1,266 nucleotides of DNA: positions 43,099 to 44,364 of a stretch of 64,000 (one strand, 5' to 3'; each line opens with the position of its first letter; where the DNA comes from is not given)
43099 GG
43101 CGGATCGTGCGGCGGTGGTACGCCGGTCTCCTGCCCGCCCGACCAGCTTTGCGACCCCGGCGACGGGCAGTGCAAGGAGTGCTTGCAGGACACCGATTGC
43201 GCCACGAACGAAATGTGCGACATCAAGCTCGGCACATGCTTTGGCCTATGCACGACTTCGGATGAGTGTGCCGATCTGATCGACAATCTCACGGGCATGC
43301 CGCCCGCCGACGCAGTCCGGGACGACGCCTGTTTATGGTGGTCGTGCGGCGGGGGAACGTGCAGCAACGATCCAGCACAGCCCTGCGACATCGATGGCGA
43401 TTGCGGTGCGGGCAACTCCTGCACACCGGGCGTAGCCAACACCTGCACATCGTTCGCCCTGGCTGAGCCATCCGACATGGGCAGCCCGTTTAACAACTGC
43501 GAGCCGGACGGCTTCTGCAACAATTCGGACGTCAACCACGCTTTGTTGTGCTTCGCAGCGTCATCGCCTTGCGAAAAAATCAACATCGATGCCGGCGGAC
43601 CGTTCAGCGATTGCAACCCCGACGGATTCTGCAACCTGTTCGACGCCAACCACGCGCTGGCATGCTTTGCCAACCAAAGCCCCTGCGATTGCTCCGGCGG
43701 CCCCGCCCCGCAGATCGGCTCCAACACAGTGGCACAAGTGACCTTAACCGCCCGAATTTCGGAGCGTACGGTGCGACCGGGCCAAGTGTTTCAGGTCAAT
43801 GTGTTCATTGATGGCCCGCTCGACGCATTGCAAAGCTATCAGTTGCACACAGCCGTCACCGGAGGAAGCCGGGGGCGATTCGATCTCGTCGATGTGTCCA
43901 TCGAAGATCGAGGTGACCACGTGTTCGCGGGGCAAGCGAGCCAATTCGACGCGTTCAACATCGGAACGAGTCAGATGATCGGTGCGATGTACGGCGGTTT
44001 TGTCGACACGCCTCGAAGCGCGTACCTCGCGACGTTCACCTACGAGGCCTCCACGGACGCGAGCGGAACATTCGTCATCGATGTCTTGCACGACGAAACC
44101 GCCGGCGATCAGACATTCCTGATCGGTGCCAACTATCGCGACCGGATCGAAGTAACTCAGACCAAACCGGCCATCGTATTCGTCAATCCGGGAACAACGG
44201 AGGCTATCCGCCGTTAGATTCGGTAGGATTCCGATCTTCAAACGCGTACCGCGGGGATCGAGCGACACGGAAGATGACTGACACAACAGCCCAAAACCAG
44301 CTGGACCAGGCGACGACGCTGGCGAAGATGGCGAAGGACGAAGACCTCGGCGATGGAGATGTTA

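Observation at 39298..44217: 1,639-aa secreted ADAM-like metzincin with P-domain, Cys-rich repeat array, dockerin-like and cohesin-like modules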

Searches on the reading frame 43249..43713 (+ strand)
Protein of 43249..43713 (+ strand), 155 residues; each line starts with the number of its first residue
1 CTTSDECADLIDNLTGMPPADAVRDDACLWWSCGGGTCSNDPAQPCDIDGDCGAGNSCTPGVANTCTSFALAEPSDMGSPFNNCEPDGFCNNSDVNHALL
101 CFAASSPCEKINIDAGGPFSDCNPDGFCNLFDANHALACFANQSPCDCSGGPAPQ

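Call 42: predict_structure(alignment_id=A4)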
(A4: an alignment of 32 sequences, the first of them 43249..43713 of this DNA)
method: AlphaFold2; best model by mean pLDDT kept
length: 155 residues; sequences in the alignment: 32
mean_pLDDT: 67.5   pTM: 0.65
mean pLDDT of the five models: 67.5, 59.0, 56.6, 49.9, 46.1
residues with pLDDT >= 90: 19; 70-90: 71; 50-70: 17; < 50: 48
segments of 3 or more residues with pLDDT < 50: 10-22, 43-71, 150-155
pLDDT, mean of each block of 10 residues (from residue 1): 67 40 60 75 44 41 39 74 81 91 90 80 84 89 76 33
secondary structure, 60 per line:
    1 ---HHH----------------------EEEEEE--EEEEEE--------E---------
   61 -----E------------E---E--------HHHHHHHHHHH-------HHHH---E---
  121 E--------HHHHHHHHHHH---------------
elements in order: E29-34 E37-42 H92-102 H110-113 H130-140

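Call 44: fold_search(model_id=the predicted structure, library=pdb)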
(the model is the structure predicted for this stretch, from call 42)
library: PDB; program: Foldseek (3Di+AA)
matches with E <= 10: 5; with E <= 0.001: 0
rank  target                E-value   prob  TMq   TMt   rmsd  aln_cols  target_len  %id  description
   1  8in6                  2.8e+00  0.01  0.11  0.09  11.2        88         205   14  Eisenia hydrolysis-enhancing protein from Aplysia kurodai complex with tannic acid (released 2023-11-15)
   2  2mte_MODEL_1_A        4.2e+00  0.14  0.31  0.61   3.1        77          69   18  Solution structure of Doc48S (released 2014-10-15)
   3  3f0r_C                5.1e+00  0.01  0.14  0.08  12.2        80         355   12  Crystal Structure Analysis of Human HDAC8 complexed with trichostatin A in a new monoclinic crystal form (released 2008-12-30)
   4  5j1d                  6.6e+00  0.01  0.13  0.08   9.2        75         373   13  X-ray crystal structure of Phosphate binding protein (PBP) from Stenotrophomonas maltophilia (released 2016-10-05)
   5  8x39_B                9.9e+00  0.08  0.29  0.32   2.3        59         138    7  Crystal structure of cellulosomal double-dockerin module of Clo1313_0689 from Clostridium thermocellum (released 2024-04-03)

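Call 74: search_solved_structures(query=A4, max_evalue=10, show_alignments=3)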
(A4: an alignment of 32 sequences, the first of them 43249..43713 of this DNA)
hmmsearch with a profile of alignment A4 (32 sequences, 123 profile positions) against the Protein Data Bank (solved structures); distinct sequences matched with E-value up to 10: 3.
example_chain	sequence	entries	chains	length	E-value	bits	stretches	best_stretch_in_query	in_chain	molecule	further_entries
5zvl_A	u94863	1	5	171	0.33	14.5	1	25-83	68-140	Glutaredoxin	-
5js9_C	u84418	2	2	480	2.8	11.5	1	28-65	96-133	gp120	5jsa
7ugn_A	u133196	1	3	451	3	11.4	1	28-66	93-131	Envelope glycoprotein gp120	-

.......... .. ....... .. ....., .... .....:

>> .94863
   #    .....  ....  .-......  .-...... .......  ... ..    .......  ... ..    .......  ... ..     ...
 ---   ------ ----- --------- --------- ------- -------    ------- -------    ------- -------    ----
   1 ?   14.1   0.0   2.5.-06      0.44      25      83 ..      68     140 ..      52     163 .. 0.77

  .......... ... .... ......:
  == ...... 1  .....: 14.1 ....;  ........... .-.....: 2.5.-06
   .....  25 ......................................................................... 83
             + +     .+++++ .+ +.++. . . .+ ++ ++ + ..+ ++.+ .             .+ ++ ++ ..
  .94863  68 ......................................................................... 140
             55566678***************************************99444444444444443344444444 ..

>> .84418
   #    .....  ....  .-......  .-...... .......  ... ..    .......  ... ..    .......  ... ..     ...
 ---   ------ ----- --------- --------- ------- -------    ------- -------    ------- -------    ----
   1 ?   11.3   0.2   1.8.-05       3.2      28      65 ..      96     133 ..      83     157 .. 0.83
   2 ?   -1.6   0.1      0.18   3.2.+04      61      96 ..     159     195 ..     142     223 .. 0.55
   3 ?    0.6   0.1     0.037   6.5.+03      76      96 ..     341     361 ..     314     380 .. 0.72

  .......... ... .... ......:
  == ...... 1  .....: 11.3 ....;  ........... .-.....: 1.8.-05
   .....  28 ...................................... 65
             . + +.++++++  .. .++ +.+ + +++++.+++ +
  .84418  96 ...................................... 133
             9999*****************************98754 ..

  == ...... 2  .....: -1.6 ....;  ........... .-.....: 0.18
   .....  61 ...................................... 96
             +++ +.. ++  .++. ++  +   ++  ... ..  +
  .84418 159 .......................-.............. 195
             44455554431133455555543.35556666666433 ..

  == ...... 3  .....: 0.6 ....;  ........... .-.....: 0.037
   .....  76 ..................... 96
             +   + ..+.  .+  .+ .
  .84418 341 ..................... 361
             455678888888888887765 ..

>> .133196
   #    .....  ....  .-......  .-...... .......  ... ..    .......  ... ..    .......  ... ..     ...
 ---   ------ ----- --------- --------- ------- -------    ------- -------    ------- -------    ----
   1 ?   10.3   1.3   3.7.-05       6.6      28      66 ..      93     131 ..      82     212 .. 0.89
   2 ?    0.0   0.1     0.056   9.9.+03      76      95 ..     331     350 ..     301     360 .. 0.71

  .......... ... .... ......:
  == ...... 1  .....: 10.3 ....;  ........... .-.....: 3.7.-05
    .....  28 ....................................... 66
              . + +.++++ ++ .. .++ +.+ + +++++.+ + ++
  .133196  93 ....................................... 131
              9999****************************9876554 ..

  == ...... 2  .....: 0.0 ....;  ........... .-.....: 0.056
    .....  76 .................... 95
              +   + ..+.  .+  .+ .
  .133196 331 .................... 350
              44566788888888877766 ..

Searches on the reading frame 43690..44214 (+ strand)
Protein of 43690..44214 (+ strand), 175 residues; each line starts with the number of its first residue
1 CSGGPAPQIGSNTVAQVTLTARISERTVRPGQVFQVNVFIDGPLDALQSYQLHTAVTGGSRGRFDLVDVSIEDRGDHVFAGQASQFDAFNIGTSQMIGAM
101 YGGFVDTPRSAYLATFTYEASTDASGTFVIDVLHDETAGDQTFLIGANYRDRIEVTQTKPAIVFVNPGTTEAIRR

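Call 8: search_protein_families(library=pfam, proteins=[window:43690-44214:+], max_evalue=10)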
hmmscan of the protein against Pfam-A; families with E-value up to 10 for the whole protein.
window:43690-44214:+ (175 aa): 2 families
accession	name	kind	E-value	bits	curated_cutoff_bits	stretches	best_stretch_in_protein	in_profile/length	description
PF05688.17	BIg21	-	0.0028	18.6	27.4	1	111-162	55-105/109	Bacterial Immunoglobulin-like 21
PF06280.18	fn3_5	-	0.038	15.1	27.6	1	17-47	54-85/112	Fn3-like domain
